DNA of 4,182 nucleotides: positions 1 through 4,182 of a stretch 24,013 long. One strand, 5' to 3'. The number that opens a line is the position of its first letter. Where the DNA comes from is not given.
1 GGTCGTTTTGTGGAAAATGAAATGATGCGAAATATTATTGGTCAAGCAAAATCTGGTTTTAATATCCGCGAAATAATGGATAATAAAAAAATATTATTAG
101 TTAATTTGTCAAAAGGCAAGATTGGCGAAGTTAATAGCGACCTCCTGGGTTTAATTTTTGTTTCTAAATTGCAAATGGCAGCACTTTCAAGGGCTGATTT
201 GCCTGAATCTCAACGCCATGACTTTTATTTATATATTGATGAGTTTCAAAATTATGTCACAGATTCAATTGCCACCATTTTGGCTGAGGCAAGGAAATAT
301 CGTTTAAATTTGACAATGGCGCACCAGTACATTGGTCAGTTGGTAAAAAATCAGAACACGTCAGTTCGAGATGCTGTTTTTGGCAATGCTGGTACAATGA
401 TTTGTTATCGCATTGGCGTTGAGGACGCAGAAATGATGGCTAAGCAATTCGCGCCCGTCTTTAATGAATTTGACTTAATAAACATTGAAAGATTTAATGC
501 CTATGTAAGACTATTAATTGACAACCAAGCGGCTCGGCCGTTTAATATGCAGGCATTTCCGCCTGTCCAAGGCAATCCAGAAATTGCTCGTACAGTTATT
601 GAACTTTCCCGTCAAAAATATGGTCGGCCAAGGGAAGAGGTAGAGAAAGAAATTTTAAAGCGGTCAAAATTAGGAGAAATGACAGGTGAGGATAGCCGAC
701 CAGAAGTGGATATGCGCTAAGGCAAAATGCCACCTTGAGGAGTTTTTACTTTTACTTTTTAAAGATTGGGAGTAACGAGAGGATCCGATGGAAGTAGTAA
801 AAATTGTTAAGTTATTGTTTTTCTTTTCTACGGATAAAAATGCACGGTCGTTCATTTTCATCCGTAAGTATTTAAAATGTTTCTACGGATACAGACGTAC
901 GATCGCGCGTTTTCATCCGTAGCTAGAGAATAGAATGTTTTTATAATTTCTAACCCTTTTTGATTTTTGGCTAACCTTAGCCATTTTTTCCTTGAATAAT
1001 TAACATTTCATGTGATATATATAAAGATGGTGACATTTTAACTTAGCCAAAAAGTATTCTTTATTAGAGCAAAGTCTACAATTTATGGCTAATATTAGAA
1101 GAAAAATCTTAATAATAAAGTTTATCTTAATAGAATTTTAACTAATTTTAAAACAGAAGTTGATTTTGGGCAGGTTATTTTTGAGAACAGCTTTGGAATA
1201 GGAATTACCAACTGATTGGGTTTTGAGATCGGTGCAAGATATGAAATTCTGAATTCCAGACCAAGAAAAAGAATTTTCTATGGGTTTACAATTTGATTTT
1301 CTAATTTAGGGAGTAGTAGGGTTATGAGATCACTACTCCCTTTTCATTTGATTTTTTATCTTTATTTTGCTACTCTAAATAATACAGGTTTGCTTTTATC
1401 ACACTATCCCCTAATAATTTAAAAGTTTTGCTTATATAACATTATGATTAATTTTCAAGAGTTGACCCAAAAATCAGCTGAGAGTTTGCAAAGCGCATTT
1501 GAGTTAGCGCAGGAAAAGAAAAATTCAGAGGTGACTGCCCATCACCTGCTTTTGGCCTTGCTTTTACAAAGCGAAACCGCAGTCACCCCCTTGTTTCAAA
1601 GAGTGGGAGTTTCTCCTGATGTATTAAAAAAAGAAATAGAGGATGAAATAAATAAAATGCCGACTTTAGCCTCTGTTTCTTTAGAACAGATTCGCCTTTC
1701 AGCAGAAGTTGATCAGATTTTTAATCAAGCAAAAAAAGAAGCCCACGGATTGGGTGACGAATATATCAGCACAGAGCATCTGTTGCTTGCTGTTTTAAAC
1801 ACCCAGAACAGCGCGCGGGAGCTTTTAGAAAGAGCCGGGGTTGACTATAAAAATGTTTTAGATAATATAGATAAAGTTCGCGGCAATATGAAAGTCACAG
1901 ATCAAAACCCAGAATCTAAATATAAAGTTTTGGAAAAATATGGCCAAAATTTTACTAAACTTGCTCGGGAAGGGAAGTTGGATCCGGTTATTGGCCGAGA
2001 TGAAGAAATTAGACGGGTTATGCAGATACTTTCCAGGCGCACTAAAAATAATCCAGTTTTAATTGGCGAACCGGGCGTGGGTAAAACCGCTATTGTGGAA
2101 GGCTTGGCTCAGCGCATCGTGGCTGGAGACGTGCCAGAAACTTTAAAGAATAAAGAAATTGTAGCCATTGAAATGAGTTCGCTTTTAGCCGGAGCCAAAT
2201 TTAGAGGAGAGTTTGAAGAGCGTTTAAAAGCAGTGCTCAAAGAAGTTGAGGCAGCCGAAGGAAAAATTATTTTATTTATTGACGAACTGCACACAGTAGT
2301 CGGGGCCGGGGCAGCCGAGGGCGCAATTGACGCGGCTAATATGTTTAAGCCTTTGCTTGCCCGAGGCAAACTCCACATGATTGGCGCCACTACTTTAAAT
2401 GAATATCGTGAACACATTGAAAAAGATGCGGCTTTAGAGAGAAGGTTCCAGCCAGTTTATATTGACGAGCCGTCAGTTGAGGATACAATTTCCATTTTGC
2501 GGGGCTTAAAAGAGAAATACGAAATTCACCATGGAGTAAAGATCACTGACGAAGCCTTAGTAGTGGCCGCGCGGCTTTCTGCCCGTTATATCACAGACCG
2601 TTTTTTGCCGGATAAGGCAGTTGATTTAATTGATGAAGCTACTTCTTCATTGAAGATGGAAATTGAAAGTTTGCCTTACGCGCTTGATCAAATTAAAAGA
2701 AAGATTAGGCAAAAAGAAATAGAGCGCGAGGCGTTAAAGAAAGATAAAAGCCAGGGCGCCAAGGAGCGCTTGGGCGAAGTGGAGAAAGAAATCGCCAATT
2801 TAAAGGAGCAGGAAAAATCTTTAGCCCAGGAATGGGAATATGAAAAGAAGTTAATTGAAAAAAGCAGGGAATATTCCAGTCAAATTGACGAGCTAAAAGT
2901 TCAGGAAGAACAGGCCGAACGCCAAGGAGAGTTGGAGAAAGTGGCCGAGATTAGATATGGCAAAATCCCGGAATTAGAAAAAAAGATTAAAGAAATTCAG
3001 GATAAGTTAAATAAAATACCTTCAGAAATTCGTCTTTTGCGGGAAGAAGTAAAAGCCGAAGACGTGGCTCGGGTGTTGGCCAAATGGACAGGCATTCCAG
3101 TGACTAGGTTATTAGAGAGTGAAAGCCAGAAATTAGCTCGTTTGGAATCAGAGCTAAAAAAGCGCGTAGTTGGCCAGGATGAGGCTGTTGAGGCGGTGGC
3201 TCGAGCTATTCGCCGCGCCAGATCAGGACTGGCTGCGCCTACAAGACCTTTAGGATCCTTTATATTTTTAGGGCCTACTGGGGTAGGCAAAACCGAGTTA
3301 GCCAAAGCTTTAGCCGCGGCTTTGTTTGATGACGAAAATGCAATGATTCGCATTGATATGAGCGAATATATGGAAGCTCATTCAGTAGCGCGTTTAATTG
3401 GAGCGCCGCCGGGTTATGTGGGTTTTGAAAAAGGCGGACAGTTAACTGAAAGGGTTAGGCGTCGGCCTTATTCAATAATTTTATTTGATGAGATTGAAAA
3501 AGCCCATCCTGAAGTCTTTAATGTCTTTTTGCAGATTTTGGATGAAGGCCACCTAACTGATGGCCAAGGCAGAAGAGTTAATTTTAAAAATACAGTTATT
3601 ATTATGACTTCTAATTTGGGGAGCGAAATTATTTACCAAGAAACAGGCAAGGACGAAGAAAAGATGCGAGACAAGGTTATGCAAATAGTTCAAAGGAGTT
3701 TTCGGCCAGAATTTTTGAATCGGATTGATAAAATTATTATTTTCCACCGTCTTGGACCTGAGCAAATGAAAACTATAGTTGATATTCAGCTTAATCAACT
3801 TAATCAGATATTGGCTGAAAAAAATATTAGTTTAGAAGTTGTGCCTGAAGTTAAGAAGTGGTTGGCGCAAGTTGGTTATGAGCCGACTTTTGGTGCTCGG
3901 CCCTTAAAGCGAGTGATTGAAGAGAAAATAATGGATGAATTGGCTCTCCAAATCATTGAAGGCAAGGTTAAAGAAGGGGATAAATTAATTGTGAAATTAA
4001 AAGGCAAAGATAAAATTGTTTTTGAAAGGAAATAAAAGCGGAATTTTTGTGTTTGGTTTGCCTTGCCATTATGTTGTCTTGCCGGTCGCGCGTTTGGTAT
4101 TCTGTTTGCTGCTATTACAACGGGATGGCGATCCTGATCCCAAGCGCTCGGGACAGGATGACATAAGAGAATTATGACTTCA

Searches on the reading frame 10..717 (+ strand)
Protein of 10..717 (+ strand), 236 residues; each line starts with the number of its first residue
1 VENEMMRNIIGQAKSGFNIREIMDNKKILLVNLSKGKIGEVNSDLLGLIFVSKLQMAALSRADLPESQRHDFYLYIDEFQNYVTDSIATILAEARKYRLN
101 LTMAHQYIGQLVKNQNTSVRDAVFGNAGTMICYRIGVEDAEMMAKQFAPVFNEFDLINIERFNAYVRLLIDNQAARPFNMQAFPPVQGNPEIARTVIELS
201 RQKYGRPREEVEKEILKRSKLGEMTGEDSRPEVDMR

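Call 15: search_protein_families(library=pfam, proteins=[window:10-717:+], max_evalue=0.001)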
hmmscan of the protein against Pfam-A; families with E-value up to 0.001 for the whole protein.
window:10-717:+ (236 aa): 2 families
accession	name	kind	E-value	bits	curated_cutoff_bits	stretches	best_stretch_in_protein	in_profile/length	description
PF02534.20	T4SS-DNA_transf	-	5.4e-08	32.6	20.1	1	13-145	247-380/468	Type IV secretory system Conjugative DNA transfer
PF12696.13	TraG-D_C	-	3.9e-06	27.3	22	1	72-145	2-77/126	TraM recognition site of TraD and TraG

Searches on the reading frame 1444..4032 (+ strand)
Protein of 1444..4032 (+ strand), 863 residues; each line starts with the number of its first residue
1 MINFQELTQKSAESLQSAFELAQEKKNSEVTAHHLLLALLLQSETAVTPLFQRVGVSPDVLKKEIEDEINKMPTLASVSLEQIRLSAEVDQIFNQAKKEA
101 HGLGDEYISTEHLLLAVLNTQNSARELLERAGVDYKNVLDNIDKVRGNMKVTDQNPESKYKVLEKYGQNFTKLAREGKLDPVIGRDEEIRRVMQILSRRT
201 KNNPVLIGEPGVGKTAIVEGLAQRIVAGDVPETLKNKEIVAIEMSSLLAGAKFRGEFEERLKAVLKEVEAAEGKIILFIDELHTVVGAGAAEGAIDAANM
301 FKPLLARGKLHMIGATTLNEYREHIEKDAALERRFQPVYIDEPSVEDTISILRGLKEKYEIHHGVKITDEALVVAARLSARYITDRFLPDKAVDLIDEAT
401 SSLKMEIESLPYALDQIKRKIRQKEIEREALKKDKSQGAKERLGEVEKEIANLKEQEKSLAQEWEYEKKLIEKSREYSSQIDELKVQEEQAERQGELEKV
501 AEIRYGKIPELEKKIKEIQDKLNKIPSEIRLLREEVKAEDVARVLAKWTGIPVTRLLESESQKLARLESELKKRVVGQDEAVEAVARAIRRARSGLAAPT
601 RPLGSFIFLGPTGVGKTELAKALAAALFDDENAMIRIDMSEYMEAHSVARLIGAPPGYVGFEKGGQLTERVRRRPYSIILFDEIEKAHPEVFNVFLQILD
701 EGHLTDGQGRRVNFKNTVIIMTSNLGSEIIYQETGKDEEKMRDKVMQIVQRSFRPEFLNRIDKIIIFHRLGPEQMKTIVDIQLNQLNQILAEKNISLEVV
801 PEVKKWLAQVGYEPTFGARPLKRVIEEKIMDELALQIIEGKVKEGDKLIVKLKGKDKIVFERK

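Call 15: search_protein_families(library=pfam, proteins=[window:1444-4032:+], max_evalue=0.001)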
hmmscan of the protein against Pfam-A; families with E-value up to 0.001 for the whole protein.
window:1444-4032:+ (863 aa): 33 families (the best 25 are shown)
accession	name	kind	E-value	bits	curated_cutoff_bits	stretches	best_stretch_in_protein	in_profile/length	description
PF07724.20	AAA_2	-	1.9e-73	246.4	27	1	601-764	1-166/166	AAA domain (Cdc48 subfamily)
PF17871.7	AAA_lid_9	-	6.5e-34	116.4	22.8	1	344-444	1-101/104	AAA lid domain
PF02861.25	Clp_N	-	3.6e-28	97.9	20.7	2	96-147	1-53/53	Clp amino terminal domain, pathogenicity island component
PF10431.15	ClpB_D2-small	-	6.9e-28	96.9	21.9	1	770-850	1-81/81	C-terminal, D2-small domain, of ClpB protein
PF00004.35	AAA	-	1.8e-23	83.8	21.2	2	205-335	2-123/131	ATPase family associated with various cellular activities (AAA)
PF07728.20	AAA_5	-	1.2e-20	74.4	22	2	606-726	2-124/139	AAA domain (dynein-related subfamily)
PF13191.12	AAA_16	-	1.2e-14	55.6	32.6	1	182-283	2-142/167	AAA ATPase domain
PF13401.12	AAA_22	-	2.6e-11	44.4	27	0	605-700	7-109/130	AAA domain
PF00158.32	Sigma54_activat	-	6.8e-09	36.1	20.2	1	604-724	23-143/168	Sigma-54 interaction domain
PF20720.3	nSTAND3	-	1.2e-08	35.2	27.2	0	607-643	21-57/155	Novel STAND NTPase 3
PF01637.24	ATPase_2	-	9.5e-08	32.6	33.2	1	185-361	4-201/225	ATPase domain predominantly from Archaea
PF13173.12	AAA_14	-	1.1e-07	32.3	27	0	205-288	6-77/129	AAA domain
PF12775.13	AAA_7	-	1.2e-07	31.9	25.8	0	606-652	36-82/181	P-loop containing dynein motor region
PF05621.17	TniB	-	5.2e-07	29.7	22.4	1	189-341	23-185/189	Bacterial TniB protein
PF01695.23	IstB_IS21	-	2e-06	27.9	24.1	0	199-266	90-153/238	IstB-like ATP binding protein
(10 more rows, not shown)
